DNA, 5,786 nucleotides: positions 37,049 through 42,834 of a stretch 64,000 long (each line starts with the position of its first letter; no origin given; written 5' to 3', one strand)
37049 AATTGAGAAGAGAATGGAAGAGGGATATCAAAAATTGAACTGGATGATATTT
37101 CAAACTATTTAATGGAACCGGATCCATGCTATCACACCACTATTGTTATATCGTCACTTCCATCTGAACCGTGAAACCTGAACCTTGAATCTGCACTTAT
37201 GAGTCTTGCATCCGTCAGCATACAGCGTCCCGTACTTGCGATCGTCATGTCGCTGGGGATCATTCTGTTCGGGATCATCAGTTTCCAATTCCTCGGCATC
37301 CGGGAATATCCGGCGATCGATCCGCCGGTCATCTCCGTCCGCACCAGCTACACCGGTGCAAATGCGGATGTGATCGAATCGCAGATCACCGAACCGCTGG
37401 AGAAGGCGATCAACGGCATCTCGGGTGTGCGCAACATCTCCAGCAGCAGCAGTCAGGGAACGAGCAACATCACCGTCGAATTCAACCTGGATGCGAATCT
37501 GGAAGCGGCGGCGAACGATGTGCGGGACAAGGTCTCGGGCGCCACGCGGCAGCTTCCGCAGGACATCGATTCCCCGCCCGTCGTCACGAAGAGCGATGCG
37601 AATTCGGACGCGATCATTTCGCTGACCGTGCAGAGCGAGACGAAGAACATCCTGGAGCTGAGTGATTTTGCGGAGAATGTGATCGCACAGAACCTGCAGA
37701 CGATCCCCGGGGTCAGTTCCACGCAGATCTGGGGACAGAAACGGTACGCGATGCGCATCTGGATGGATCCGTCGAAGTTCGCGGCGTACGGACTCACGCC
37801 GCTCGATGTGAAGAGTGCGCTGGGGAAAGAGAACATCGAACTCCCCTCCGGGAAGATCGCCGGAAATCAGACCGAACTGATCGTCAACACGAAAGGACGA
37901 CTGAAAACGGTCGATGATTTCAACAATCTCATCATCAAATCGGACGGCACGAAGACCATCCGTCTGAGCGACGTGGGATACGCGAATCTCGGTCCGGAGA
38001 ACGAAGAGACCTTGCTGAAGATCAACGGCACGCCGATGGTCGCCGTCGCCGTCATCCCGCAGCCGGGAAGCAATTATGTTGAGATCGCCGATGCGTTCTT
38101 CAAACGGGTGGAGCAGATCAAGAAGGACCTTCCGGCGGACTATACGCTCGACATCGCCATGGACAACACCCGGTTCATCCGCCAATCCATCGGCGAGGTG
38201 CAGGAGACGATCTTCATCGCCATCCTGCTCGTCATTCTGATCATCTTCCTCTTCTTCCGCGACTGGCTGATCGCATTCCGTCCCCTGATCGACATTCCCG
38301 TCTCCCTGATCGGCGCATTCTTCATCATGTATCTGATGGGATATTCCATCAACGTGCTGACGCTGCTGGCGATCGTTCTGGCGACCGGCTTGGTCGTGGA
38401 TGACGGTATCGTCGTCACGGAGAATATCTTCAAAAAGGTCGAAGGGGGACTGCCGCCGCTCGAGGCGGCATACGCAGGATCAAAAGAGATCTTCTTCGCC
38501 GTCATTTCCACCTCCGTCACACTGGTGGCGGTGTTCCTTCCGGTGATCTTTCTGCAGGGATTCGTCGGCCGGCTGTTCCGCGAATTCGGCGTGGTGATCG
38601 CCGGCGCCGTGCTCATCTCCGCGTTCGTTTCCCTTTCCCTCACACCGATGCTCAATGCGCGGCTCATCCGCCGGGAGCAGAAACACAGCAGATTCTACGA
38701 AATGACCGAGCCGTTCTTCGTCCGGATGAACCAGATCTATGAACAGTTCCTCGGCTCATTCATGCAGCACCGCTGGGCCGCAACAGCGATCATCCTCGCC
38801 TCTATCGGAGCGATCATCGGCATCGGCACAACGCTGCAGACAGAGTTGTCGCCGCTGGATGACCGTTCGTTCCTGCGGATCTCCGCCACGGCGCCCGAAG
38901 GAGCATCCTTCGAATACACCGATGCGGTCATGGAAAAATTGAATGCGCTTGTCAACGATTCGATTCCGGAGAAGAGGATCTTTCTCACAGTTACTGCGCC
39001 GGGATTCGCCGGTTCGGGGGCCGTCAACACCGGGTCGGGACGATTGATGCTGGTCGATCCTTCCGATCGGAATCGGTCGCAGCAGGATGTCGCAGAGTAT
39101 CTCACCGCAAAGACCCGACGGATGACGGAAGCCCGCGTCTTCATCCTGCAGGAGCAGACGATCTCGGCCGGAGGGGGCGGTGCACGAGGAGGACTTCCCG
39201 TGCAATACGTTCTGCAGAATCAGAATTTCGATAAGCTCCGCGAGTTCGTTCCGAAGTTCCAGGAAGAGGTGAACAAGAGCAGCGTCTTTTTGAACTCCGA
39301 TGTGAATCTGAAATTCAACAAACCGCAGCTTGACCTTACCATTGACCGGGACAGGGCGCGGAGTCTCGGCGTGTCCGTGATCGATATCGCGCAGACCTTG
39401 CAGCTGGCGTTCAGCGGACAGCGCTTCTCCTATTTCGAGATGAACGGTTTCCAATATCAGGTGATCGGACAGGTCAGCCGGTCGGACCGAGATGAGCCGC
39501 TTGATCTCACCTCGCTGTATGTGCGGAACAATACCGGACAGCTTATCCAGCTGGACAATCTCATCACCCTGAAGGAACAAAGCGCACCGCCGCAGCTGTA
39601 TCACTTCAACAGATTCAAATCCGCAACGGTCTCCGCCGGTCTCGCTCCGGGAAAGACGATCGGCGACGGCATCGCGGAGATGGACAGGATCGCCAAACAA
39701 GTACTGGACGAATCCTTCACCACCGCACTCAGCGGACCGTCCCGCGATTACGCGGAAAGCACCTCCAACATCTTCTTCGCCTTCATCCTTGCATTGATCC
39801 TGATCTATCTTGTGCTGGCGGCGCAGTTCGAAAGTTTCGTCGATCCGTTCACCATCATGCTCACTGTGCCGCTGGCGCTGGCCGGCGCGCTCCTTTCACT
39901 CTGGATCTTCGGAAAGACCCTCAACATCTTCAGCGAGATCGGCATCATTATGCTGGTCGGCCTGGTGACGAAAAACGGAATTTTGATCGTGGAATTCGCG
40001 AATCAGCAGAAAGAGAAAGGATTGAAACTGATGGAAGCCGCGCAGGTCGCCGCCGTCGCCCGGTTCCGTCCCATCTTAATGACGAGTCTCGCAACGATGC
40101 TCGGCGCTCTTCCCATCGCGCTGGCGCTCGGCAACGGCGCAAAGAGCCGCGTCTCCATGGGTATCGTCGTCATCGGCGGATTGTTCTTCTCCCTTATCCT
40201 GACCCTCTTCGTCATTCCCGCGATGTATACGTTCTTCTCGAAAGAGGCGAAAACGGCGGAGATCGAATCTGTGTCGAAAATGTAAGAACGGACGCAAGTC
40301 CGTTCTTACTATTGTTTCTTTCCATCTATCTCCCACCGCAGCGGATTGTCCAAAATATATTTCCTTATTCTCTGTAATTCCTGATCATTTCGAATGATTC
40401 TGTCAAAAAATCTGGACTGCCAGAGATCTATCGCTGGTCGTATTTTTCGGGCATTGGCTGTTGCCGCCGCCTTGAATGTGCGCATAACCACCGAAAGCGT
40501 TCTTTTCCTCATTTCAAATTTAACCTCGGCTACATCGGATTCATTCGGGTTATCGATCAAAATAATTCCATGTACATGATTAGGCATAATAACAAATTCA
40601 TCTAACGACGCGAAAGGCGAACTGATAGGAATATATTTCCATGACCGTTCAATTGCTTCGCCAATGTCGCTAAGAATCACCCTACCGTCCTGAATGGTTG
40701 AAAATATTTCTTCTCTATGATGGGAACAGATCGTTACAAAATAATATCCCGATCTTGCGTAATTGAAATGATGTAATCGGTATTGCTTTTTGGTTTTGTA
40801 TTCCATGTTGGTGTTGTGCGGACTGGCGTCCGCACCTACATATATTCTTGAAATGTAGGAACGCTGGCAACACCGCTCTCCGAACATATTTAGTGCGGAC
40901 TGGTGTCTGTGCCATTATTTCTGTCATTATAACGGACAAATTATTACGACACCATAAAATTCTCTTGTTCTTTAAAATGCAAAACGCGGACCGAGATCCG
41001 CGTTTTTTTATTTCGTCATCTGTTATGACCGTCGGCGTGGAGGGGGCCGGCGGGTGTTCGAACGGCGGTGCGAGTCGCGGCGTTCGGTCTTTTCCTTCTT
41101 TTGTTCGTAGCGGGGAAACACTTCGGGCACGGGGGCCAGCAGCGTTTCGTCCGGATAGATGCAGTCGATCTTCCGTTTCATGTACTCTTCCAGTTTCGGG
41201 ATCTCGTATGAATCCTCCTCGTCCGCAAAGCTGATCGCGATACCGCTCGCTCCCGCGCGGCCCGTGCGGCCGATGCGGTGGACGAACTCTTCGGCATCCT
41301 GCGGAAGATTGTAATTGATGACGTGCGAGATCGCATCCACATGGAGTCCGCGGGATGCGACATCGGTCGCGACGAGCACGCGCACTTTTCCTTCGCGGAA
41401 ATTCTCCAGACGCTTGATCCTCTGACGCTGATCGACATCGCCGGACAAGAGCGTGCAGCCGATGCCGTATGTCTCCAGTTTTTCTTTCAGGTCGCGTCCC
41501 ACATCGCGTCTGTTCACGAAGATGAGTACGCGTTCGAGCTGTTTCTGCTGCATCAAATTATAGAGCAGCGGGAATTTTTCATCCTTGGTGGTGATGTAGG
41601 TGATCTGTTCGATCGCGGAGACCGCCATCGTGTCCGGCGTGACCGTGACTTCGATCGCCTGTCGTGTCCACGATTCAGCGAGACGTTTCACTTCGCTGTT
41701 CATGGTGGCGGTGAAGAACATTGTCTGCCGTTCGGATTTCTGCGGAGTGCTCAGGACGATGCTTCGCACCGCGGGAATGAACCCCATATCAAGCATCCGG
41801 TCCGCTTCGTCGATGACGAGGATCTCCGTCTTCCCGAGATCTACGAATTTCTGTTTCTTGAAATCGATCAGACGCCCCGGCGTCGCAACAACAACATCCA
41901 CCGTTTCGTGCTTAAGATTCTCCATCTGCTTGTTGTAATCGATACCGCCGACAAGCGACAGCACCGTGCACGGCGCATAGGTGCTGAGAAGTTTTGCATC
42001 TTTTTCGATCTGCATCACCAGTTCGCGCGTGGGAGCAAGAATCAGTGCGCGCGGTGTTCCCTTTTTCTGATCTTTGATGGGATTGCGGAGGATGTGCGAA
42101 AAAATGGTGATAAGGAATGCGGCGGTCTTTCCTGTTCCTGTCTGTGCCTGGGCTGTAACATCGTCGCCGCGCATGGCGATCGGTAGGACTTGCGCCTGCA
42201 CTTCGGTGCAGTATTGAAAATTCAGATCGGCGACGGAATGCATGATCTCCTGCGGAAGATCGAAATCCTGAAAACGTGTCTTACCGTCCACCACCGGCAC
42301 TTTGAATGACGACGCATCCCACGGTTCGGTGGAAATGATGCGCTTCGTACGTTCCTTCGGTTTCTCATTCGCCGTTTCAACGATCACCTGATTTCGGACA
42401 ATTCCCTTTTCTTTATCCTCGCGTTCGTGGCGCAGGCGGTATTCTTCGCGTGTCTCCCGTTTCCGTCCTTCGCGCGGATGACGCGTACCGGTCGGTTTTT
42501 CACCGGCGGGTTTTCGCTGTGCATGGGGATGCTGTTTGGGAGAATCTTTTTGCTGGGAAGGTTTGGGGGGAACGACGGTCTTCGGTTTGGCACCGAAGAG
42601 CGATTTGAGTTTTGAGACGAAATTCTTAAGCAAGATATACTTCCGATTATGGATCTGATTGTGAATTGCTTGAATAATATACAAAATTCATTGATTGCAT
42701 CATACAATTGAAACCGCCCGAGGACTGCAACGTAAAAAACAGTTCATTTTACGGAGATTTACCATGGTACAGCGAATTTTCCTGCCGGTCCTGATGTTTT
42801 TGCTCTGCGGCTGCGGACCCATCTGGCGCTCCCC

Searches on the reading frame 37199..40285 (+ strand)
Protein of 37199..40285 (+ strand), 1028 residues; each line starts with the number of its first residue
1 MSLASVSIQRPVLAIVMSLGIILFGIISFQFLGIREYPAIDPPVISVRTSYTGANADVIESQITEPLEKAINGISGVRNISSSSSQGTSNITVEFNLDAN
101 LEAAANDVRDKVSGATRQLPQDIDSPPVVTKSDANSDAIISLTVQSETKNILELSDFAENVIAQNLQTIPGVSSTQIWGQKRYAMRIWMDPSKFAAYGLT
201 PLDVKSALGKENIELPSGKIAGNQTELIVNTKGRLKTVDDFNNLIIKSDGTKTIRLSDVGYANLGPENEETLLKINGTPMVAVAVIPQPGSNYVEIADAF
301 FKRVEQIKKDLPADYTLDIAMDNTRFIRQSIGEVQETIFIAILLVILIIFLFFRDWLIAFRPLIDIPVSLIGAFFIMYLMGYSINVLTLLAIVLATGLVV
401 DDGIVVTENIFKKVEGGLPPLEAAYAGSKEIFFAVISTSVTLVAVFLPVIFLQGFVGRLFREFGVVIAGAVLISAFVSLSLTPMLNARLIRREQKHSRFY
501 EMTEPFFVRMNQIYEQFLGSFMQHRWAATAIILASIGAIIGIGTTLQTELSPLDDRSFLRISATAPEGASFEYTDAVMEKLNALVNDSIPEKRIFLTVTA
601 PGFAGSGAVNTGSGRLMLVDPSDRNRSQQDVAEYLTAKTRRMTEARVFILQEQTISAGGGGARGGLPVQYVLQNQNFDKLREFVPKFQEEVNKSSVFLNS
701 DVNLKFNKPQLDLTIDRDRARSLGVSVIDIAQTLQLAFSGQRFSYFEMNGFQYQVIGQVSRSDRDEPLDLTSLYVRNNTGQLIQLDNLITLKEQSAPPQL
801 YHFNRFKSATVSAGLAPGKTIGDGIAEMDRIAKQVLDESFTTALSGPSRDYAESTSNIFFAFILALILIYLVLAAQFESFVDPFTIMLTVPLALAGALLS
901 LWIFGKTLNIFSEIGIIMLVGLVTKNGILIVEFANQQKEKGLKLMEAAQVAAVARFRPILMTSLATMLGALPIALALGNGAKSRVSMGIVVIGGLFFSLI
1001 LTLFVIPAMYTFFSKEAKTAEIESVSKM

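Call 74: search_protein_families(library=pfam, proteins=[window:37199-40285:+], max_evalue=0.00001)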
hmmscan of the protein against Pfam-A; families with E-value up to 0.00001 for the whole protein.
window:37199-40285:+ (1028 aa): 2 families
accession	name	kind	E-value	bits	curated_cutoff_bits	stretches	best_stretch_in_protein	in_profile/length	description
PF00873.25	ACR_tran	-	2.9e-288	959.3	28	1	4-1013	2-1020/1021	AcrB/AcrD/AcrF family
PF03176.21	MMPL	-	5.3e-10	39.2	20.5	0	335-492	146-305/333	MMPL family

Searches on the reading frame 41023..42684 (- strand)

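Call 74: search_protein_families(library=pfam, proteins=[window:41023-42684:-], max_evalue=0.00001)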
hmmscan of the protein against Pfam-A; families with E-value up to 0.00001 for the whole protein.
window:41023-42684:- (553 aa): 3 families
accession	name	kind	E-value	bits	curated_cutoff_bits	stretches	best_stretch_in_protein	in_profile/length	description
PF00270.35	DEAD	-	2.1e-46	158.1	26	1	160-334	1-166/167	DEAD/DEAH box helicase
PF00271.37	Helicase_C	-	4.2e-31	107.9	23.5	1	370-478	2-110/110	Helicase conserved C-terminal domain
PF04851.21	ResIII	-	2.6e-11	44.1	22.5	1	175-329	25-163/164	Type III restriction enzyme, res subunit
